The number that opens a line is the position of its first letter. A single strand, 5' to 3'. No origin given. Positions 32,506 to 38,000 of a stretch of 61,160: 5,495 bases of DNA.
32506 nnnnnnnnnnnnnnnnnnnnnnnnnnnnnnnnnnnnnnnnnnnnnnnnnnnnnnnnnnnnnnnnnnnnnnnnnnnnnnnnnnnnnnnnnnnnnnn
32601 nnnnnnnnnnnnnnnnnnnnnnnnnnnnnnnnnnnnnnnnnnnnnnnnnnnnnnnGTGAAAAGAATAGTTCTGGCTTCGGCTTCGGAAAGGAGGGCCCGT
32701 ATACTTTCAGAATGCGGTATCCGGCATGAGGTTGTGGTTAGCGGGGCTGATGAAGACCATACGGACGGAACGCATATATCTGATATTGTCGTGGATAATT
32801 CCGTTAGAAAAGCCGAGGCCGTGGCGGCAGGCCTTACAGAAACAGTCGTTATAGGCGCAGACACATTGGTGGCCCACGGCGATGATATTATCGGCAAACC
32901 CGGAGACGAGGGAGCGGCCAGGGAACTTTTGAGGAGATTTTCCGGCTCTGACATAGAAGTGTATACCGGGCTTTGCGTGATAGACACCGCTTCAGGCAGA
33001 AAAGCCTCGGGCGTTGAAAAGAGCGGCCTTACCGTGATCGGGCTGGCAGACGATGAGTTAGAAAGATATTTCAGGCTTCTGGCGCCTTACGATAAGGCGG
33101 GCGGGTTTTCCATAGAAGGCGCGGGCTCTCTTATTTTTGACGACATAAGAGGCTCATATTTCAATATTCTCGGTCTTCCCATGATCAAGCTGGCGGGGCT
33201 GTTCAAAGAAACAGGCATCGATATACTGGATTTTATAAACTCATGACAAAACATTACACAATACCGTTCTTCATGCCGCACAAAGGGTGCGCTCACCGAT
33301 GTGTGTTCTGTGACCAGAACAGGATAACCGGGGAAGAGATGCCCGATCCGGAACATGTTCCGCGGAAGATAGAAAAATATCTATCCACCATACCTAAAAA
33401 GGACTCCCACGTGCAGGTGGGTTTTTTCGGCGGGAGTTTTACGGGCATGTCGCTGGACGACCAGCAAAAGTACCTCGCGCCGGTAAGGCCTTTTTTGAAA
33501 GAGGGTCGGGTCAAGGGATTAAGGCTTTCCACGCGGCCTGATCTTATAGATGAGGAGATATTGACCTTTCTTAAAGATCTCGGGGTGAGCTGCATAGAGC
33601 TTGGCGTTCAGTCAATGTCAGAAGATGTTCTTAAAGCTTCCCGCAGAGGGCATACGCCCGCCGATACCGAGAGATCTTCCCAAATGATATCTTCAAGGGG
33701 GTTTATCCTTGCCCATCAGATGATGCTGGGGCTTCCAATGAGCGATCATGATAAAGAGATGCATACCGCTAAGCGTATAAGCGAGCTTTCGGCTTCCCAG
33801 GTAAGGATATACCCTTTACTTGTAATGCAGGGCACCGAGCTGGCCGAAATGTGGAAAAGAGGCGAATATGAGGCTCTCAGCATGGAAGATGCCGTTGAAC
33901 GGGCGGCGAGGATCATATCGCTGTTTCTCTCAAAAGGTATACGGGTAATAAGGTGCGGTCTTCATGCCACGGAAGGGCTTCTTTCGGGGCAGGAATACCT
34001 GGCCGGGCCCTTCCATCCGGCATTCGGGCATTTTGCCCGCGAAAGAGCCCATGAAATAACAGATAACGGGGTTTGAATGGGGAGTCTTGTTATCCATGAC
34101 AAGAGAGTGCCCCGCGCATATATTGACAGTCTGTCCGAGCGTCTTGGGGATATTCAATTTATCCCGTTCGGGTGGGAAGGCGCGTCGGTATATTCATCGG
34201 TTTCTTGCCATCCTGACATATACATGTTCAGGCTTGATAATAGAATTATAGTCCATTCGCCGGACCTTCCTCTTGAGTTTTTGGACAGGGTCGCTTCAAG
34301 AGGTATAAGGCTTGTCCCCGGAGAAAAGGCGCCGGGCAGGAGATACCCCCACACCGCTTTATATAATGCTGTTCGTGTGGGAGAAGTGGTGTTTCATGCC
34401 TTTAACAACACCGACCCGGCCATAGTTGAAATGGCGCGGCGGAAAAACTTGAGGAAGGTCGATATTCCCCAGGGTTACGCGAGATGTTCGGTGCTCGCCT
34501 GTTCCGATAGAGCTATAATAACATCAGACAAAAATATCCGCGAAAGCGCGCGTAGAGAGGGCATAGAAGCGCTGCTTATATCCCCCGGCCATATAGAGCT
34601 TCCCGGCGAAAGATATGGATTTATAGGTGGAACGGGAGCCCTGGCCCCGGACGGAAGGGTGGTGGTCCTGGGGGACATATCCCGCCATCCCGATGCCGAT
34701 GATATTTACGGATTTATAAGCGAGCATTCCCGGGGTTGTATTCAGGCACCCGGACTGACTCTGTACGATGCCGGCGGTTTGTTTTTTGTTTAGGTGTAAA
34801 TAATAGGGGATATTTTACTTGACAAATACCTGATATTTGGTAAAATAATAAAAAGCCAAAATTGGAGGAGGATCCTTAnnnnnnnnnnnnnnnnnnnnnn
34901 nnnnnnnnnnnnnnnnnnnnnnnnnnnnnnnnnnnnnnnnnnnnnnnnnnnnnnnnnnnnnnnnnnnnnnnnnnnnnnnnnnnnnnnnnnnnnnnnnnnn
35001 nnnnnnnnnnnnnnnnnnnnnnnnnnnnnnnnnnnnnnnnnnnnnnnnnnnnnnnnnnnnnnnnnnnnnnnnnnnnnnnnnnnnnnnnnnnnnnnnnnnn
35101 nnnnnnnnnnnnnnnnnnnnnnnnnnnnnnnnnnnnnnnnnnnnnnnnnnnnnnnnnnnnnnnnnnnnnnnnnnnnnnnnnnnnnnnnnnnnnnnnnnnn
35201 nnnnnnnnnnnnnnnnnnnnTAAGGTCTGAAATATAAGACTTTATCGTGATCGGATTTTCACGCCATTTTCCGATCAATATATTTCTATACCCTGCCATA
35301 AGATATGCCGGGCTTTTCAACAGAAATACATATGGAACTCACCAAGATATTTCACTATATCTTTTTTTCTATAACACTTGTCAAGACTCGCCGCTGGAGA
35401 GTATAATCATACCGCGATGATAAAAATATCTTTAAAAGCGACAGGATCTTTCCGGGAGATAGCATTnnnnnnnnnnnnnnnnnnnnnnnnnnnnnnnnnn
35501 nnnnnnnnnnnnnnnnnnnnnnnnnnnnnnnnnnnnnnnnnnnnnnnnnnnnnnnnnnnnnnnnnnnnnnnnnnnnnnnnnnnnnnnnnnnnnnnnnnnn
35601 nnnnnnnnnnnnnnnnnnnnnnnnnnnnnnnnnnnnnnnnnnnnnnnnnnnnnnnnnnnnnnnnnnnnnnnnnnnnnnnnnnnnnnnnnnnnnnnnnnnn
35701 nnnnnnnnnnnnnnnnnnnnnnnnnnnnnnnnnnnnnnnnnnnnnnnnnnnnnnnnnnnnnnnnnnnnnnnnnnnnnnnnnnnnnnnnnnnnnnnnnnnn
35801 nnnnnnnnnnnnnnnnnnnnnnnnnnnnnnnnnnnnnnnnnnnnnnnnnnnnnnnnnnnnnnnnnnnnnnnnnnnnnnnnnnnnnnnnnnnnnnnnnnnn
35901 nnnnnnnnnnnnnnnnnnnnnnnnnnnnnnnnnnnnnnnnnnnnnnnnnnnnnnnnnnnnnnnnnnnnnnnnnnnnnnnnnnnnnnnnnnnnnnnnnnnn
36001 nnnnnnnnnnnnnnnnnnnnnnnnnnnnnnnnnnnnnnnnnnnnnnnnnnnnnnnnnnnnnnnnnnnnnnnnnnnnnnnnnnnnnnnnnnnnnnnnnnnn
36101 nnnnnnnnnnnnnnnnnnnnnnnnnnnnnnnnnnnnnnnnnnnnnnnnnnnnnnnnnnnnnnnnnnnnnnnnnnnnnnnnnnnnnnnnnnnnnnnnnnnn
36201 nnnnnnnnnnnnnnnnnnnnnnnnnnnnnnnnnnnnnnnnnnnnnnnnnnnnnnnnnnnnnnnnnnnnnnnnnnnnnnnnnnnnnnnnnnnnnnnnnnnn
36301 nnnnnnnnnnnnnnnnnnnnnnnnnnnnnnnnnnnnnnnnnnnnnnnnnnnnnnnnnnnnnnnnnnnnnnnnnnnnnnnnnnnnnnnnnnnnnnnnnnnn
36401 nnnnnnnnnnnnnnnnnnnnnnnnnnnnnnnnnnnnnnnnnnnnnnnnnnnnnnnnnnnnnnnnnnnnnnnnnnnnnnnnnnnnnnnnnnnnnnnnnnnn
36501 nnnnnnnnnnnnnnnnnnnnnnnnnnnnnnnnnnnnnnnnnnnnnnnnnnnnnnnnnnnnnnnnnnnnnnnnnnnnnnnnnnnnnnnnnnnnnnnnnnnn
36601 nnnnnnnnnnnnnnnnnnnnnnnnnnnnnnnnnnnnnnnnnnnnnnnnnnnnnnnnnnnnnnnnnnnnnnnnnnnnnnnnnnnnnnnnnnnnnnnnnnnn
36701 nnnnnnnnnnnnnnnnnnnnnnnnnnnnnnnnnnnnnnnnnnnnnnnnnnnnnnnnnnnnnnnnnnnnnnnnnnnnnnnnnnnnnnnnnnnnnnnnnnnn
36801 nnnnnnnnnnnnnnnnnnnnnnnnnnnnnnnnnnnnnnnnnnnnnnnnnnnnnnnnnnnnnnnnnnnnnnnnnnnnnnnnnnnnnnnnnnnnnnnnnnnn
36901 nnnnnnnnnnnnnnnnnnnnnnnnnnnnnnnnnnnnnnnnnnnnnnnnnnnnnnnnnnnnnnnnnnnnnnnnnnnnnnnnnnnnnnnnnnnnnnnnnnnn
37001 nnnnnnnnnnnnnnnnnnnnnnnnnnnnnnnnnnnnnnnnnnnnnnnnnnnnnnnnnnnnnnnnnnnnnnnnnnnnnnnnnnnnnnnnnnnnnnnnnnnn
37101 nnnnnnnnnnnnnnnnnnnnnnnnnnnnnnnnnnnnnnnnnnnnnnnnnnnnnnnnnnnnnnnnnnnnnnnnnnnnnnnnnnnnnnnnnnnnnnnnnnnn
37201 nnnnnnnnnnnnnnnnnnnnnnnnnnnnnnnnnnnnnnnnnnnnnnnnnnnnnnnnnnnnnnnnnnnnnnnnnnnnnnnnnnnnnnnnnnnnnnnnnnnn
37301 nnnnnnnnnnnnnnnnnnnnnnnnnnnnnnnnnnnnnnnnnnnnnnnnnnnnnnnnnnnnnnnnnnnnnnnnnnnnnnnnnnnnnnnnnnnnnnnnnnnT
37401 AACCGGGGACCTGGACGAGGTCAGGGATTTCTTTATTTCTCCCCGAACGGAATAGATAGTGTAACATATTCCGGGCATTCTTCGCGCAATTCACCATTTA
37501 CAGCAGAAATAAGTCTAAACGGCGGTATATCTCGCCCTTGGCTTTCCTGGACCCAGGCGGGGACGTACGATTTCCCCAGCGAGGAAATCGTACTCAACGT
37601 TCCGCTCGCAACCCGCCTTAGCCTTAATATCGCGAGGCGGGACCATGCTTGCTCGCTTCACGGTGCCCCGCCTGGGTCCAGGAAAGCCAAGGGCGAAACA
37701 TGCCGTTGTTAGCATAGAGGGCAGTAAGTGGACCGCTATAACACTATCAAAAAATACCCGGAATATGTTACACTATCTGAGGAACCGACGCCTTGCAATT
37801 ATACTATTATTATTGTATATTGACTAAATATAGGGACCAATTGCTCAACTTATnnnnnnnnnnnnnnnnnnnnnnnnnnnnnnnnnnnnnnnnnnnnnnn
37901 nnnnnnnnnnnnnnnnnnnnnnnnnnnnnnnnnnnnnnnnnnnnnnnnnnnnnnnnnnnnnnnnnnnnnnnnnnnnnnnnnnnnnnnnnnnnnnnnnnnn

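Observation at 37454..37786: Copy B: ~325-bp nested-palindrome element starting inside the dinG stop codon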

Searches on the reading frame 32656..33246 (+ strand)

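Call 30: search_protein_families(library=pfam, proteins=[window:32656-33246:+])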
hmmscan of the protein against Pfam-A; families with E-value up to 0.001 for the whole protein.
window:32656-33246:+ (196 aa): 1 family
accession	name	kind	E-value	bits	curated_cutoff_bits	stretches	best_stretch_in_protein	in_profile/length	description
PF02545.19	Maf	-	3.5e-46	157.7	27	1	3-185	1-186/187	Maf-like protein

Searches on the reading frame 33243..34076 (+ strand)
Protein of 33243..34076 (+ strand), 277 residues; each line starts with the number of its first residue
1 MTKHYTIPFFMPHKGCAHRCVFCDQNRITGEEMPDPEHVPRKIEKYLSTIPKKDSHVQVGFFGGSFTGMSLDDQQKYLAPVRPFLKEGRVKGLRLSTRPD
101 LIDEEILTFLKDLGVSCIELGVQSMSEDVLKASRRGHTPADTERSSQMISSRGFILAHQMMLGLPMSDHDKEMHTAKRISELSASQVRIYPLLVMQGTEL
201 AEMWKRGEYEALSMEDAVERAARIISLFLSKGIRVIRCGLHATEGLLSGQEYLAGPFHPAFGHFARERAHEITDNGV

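Call 30: search_protein_families(library=pfam, proteins=[window:33243-34076:+])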
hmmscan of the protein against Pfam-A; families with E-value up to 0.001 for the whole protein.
window:33243-34076:+ (277 aa): 2 families
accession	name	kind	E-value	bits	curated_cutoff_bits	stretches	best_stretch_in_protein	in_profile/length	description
PF16199.10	Radical_SAM_C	-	6.5e-21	74.7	31.9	1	186-266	3-80/85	Radical_SAM C-terminal domain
PF04055.27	Radical_SAM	-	2.6e-20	73.7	29.5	1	13-172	4-161/166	Radical SAM superfamily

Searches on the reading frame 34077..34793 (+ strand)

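Call 30: search_protein_families(library=pfam, proteins=[window:34077-34793:+])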
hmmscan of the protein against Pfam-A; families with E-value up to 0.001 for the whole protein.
window:34077-34793:+ (238 aa): 1 family
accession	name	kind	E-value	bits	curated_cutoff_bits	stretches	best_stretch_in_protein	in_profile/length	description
PF21778.2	DUF6873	-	1.6e-57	194.9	27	1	8-236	3-228/228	Family of unknown function (DUF6873)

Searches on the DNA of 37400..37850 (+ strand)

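Call 7: search_rna_families(source=window, start=37400, end=37850, threshold=evalue, max_evalue=10, show_alignments=3)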
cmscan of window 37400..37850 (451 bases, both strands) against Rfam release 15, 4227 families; matches with E-value up to 10: 0.
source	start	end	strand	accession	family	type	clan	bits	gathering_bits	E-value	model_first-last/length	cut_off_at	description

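Call 15: search_dna_similar(query=window:37454-37786:+, collection=plasmids, mode=distant, max_evalue=0.01)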
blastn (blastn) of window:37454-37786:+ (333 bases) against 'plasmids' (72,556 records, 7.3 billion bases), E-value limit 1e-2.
No match.

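Call 16: search_dna_similar(query=window:37454-37786:+, collection=phages, mode=distant, max_evalue=0.01)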
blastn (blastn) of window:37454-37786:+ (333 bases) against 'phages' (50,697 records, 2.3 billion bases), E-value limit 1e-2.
No match.
